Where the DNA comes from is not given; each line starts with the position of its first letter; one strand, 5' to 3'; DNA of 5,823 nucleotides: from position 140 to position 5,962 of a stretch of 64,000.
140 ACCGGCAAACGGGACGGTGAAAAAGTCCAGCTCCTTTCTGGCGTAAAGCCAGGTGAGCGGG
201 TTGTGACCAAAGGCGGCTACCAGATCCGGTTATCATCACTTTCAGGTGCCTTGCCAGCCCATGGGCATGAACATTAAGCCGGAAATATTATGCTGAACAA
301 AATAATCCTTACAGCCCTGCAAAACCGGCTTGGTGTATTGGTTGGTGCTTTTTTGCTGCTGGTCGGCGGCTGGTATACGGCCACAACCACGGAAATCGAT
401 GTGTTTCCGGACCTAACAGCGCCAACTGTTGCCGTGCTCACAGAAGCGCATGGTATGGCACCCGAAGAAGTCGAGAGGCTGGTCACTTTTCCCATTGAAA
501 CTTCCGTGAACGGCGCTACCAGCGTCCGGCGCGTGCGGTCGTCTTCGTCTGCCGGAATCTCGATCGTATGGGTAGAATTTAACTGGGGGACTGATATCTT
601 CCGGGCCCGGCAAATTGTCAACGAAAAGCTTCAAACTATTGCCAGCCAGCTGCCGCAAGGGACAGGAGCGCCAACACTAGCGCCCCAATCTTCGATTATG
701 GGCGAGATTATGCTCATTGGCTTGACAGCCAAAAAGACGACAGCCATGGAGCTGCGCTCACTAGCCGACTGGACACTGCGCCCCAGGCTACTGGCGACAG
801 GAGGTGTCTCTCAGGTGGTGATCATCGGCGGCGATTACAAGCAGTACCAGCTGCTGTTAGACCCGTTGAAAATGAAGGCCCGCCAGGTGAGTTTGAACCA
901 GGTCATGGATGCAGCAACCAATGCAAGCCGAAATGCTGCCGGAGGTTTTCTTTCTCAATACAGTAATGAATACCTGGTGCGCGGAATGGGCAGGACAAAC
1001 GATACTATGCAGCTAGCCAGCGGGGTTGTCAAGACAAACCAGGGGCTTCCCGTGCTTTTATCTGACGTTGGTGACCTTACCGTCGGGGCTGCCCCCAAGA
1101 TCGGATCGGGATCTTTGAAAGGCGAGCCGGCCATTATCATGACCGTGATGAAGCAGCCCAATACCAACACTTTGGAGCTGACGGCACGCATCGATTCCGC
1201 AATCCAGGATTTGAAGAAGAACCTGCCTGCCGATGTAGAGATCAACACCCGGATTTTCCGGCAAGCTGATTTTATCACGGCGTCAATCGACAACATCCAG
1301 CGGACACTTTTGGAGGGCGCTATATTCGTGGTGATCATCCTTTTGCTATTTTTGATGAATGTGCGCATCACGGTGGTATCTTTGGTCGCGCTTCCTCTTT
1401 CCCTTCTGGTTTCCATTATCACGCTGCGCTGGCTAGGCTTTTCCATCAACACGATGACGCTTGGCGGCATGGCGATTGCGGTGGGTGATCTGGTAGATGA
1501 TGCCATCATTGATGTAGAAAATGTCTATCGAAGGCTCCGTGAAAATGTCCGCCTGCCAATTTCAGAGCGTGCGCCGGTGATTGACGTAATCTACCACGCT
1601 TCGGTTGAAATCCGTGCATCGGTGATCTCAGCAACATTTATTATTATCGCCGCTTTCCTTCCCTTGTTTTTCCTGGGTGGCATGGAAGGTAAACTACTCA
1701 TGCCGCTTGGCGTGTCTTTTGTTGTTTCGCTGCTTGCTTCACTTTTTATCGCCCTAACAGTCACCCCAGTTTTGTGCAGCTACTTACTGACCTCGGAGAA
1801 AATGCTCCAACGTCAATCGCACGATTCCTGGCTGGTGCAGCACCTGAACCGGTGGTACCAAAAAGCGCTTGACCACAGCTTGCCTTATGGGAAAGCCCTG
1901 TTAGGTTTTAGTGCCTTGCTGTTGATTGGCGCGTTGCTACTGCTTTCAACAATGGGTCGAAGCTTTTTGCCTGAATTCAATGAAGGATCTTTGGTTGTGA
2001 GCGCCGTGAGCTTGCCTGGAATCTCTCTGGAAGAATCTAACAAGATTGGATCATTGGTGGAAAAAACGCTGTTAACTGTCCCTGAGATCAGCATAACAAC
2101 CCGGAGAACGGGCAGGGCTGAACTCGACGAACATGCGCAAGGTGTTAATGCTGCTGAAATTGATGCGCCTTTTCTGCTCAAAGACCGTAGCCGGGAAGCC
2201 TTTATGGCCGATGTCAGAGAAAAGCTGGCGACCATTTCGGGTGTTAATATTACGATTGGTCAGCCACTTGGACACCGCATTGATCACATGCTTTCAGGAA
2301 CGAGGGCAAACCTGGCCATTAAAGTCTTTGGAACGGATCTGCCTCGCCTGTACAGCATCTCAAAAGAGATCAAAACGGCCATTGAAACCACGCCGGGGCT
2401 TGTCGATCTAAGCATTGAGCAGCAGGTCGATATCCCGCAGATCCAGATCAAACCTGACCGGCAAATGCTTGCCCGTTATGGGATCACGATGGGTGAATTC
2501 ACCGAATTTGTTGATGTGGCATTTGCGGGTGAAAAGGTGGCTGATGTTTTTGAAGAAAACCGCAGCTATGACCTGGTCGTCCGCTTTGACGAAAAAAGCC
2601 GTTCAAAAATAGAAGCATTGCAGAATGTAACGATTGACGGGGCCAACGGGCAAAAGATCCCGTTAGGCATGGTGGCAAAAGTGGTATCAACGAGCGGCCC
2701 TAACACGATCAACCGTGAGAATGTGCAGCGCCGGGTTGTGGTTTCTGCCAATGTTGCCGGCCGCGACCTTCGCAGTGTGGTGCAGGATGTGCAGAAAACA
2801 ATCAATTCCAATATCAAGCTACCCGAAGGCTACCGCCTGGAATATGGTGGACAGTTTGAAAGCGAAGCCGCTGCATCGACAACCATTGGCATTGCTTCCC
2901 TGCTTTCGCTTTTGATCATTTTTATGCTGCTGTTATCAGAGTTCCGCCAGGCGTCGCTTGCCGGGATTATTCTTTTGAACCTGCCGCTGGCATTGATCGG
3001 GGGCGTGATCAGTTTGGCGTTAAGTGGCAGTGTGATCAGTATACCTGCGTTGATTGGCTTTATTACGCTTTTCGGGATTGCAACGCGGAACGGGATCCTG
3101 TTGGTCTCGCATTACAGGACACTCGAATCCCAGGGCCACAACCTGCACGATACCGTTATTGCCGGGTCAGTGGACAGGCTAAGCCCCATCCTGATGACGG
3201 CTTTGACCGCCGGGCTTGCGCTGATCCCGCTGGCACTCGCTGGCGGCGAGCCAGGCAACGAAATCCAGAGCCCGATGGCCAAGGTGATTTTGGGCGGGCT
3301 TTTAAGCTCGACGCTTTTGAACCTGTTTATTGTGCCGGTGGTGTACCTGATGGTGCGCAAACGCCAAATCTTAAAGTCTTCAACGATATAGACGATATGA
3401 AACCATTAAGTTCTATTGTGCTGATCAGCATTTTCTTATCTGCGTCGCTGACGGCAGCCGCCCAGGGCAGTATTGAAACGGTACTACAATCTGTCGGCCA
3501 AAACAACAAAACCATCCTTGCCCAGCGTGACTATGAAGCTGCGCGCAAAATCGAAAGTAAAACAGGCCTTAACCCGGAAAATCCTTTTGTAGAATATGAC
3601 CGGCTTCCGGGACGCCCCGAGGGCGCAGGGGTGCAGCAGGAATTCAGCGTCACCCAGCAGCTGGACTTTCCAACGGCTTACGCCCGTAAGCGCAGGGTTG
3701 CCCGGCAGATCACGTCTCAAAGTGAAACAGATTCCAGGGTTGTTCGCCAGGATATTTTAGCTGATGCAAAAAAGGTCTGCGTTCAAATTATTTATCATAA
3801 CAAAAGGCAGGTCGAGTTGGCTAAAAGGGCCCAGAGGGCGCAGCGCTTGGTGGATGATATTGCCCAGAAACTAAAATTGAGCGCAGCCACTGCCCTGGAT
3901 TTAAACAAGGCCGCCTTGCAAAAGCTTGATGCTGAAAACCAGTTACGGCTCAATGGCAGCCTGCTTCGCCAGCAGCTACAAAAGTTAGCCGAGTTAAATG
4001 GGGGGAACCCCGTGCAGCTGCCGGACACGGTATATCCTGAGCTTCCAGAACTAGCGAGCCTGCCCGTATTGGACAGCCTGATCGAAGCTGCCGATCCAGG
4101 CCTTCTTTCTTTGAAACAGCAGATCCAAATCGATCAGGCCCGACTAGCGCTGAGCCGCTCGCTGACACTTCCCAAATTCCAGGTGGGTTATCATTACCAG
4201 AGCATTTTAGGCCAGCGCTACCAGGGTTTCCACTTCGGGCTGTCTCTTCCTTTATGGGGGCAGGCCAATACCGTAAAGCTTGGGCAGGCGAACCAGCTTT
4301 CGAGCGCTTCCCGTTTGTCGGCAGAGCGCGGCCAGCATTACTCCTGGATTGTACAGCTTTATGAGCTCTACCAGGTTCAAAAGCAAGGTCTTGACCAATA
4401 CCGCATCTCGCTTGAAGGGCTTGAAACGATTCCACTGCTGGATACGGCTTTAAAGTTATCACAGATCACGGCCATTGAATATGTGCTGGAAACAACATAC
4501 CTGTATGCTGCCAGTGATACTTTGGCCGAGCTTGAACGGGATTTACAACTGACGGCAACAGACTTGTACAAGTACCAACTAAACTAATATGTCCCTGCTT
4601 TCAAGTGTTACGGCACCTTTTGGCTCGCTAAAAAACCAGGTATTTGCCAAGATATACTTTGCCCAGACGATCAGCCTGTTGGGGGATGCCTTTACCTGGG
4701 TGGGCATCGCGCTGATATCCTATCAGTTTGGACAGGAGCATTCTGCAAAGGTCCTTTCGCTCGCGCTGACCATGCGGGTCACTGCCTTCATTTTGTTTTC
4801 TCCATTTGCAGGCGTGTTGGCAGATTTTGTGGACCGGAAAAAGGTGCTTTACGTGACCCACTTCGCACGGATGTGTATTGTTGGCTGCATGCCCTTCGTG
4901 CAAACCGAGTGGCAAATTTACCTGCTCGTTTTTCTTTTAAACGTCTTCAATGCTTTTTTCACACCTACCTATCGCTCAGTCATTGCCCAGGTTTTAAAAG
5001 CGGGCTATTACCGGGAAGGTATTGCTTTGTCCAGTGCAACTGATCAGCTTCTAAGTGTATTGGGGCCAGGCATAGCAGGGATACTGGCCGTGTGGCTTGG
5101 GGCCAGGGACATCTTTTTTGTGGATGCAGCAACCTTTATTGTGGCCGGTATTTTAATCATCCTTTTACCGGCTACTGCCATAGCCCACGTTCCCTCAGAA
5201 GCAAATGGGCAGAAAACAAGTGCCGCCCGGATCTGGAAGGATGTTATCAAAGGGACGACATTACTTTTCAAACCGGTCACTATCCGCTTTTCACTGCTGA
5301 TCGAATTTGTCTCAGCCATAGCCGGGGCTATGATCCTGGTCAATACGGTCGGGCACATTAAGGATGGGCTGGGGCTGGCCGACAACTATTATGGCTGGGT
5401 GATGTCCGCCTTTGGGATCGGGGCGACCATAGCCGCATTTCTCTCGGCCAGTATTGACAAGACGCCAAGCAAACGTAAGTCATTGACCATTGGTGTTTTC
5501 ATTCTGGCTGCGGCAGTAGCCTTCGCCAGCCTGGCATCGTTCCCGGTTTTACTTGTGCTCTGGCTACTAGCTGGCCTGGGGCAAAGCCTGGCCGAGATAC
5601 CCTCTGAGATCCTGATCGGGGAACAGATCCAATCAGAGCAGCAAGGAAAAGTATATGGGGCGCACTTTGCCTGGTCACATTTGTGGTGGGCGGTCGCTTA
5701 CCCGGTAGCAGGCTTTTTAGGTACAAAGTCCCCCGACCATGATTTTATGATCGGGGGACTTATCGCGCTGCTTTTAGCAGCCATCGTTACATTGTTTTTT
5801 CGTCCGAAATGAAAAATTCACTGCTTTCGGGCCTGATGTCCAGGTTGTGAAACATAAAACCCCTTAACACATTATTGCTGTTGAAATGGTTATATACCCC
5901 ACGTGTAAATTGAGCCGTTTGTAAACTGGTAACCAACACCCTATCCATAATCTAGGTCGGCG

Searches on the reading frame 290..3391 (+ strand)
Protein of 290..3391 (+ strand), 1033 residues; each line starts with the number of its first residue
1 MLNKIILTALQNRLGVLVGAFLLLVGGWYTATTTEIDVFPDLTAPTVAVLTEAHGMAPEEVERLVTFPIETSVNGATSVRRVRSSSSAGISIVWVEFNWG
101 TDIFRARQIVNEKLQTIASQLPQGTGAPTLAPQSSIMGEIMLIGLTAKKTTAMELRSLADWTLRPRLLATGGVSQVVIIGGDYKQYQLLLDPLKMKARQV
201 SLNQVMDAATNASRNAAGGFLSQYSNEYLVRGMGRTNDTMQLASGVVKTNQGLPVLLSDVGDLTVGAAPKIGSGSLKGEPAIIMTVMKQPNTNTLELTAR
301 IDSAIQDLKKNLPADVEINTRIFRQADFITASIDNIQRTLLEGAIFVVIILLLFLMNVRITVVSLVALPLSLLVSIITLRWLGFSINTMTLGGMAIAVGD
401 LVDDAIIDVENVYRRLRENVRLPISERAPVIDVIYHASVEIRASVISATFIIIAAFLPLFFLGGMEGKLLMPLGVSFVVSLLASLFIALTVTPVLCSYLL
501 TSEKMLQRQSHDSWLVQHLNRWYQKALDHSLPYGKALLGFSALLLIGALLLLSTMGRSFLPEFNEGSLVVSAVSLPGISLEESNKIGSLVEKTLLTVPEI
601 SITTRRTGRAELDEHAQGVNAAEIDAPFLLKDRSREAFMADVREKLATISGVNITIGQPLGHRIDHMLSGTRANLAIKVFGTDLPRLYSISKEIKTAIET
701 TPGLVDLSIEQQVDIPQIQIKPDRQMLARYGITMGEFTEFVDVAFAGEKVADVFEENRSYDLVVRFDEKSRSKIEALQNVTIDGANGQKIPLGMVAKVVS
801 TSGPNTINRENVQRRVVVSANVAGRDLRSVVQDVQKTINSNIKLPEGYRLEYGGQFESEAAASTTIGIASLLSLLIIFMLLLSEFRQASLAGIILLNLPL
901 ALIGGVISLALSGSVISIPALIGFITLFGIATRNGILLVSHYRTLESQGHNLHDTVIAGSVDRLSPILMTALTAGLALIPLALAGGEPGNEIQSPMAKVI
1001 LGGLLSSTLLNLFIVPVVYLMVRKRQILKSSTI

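Call 49: search_protein_families(library=pfam, proteins=[window:290-3391:+], max_evalue=0.001)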
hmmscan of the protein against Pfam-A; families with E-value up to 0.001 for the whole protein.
window:290-3391:+ (1033 aa): 2 families
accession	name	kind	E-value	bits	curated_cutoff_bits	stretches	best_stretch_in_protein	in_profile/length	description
PF00873.25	ACR_tran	-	1.2e-271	904.2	28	1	7-1023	3-1021/1021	AcrB/AcrD/AcrF family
PF03176.21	MMPL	-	2.1e-09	37.2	20.5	1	291-510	100-311/333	MMPL family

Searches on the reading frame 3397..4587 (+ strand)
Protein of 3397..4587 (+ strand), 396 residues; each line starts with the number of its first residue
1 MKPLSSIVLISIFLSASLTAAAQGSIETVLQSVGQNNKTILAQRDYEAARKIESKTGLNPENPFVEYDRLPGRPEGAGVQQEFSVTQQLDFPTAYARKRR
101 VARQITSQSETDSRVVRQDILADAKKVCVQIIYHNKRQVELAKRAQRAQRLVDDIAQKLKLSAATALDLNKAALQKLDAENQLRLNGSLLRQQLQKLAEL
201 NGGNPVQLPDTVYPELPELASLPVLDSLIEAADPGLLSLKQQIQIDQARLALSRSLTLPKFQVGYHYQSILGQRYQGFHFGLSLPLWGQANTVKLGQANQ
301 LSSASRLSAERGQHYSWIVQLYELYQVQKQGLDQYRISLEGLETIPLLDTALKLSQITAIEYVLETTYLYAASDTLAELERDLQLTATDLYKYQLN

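Call 49: search_protein_families(library=pfam, proteins=[window:3397-4587:+], max_evalue=0.001)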
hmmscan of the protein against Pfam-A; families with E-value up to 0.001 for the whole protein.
window:3397-4587:+ (396 aa): 1 family
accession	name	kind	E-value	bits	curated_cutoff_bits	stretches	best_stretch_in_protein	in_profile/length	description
PF02321.23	OEP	-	9.3e-12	45.6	22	2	227-392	3-184/187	Outer membrane efflux protein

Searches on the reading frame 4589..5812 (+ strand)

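Call 49: search_protein_families(library=pfam, proteins=[window:4589-5812:+], max_evalue=0.001)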
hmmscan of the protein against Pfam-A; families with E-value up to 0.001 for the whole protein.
window:4589-5812:+ (407 aa): 2 families
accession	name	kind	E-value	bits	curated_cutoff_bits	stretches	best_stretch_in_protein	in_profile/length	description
PF07690.21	MFS_1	-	4.1e-39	134.9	33.4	2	23-226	2-206/347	Major Facilitator Superfamily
PF05977.19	MFS_3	-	7.8e-18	64.6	27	1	9-329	2-317/524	Transmembrane secretion effector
